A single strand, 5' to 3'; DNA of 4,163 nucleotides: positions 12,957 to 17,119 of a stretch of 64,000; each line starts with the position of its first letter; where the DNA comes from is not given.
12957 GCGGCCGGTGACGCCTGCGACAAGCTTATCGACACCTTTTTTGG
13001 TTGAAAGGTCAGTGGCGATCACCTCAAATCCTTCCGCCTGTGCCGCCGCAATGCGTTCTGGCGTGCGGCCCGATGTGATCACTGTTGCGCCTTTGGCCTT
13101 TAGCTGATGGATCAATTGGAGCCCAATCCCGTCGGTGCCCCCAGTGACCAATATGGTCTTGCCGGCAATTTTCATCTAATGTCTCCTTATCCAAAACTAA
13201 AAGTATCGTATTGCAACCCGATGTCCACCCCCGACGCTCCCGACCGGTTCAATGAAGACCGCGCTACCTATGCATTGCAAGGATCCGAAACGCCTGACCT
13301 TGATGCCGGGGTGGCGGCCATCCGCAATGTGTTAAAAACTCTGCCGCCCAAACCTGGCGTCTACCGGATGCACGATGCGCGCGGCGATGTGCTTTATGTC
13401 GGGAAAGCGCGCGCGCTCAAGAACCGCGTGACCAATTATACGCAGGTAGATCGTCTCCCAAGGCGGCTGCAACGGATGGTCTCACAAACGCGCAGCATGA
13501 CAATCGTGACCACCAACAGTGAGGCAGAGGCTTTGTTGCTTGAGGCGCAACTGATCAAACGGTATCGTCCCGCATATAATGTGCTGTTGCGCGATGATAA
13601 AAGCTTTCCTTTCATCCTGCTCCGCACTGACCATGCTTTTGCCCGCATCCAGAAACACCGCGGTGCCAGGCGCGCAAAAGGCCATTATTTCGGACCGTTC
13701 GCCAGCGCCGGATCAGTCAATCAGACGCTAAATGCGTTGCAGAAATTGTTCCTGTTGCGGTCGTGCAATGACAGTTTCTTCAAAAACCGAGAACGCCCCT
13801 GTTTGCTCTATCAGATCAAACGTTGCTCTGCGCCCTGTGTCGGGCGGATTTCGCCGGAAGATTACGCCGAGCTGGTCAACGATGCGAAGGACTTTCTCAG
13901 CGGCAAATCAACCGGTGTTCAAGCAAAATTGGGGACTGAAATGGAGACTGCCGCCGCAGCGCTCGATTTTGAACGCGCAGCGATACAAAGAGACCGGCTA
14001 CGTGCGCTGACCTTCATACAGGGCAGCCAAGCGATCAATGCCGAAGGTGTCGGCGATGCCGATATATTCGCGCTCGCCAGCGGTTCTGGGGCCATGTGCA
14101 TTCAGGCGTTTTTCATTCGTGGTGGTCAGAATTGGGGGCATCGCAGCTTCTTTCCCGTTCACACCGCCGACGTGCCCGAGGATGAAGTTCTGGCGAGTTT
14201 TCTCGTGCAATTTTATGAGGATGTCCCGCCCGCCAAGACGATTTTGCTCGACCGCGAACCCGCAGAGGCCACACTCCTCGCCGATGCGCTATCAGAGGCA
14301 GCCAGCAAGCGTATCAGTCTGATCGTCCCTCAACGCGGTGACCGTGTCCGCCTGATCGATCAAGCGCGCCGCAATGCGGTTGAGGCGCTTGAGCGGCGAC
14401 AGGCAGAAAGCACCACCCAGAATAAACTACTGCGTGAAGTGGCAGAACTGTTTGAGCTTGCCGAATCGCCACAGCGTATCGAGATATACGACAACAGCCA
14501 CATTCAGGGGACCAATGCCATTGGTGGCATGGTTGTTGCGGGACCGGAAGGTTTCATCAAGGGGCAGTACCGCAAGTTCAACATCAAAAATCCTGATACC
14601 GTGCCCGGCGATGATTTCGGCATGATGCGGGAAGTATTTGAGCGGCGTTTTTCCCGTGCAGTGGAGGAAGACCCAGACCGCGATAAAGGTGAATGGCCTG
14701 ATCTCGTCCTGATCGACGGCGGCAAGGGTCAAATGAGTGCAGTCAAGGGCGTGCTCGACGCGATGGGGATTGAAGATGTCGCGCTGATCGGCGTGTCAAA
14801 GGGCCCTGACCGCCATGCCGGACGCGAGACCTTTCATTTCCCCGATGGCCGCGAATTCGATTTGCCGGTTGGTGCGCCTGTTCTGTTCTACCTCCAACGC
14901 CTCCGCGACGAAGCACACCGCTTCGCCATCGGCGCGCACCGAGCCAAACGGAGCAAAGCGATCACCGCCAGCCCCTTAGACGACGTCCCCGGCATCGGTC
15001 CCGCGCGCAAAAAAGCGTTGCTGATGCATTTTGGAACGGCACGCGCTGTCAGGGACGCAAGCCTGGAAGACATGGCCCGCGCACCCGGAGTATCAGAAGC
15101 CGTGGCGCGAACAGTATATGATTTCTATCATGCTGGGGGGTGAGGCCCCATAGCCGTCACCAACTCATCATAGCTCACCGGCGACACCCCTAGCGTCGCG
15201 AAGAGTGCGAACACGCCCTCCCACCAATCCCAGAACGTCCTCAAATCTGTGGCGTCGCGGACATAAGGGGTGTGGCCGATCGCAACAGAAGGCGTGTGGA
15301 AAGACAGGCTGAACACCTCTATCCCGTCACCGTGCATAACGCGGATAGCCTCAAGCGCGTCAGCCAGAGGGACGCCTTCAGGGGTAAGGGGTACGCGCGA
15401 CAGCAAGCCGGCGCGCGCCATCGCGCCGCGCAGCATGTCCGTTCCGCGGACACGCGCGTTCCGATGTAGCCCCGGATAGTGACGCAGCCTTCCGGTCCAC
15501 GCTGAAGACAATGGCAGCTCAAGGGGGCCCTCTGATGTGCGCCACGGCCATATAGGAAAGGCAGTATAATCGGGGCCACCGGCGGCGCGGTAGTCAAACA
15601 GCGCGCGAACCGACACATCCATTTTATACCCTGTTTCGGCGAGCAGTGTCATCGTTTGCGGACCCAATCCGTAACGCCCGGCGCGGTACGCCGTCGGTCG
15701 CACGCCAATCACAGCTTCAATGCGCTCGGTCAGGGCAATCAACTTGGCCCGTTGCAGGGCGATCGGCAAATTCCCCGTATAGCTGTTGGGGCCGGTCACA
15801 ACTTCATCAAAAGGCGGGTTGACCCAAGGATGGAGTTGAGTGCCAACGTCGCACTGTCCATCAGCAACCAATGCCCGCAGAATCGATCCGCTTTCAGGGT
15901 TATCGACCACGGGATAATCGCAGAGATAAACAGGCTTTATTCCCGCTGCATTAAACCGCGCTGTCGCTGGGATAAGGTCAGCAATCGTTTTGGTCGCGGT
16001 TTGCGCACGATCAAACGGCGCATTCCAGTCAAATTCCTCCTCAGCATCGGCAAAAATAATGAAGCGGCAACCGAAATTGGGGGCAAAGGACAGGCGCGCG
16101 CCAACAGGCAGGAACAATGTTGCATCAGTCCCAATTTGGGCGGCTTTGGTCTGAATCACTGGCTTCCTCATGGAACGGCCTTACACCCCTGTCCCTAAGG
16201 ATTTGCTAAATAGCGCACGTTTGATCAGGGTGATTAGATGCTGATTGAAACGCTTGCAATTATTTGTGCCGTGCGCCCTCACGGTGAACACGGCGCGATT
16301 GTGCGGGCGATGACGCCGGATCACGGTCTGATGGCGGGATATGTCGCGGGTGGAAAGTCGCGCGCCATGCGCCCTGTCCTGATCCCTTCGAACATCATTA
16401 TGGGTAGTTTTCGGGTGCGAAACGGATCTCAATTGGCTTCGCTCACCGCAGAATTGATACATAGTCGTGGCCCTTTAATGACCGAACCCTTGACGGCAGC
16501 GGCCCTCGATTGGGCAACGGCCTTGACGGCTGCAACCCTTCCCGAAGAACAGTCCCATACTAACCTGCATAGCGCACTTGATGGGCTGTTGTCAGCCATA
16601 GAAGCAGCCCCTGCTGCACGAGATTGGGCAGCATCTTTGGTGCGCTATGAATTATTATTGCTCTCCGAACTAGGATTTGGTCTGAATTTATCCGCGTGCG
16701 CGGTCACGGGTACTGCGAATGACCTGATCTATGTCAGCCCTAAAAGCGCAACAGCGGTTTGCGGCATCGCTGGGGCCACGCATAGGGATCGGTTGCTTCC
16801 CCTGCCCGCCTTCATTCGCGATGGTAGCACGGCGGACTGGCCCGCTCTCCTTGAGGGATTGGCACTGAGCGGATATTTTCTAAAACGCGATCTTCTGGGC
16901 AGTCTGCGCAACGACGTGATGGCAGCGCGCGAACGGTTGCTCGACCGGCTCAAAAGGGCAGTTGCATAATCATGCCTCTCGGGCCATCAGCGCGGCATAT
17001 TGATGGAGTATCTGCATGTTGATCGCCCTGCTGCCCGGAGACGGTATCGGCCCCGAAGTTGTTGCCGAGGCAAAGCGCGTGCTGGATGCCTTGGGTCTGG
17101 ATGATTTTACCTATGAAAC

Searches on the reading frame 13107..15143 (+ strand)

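Call 54: search_protein_families(library=pfam, proteins=[window:13107-15143:+], max_evalue=0.00001)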
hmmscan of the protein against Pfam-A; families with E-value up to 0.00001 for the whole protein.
window:13107-15143:+ (678 aa): 6 families
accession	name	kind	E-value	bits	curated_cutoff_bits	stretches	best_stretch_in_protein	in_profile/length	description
PF08459.17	UvrC_RNaseH_dom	-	1.3e-50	171.8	22.3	1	447-608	2-159/159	UvrC RNAse H endonuclease domain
PF22920.2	UvrC_RNaseH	-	6.6e-38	129.6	24.3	1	317-431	1-116/116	UvrC Ribonuclease H-like domain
PF14520.12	HHH_5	-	7.9e-10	39.5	27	1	623-671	3-52/57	Helix-hairpin-helix domain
PF01541.30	GIY-YIG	-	4.2e-08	33.8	22.6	1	83-158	2-78/78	GIY-YIG catalytic domain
PF02151.25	UVR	-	1.7e-06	28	21.5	1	274-301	6-33/36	UvrB/uvrC motif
PF12826.13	HHH_2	-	9.1e-06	26.2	27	0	627-675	8-56/64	Helix-hairpin-helix motif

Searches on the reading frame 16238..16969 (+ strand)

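Call 54: search_protein_families(library=pfam, proteins=[window:16238-16969:+], max_evalue=0.00001)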
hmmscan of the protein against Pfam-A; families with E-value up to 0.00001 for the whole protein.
window:16238-16969:+ (243 aa): 2 families
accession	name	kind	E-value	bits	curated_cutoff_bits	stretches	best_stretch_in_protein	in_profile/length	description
PF02565.21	RecO_C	-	5.3e-20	72.2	22.1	1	85-224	5-154/157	Recombination protein O C terminal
PF11967.14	RecO_N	-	2.1e-11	44.1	27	1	1-76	1-79/80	Recombination protein O N terminal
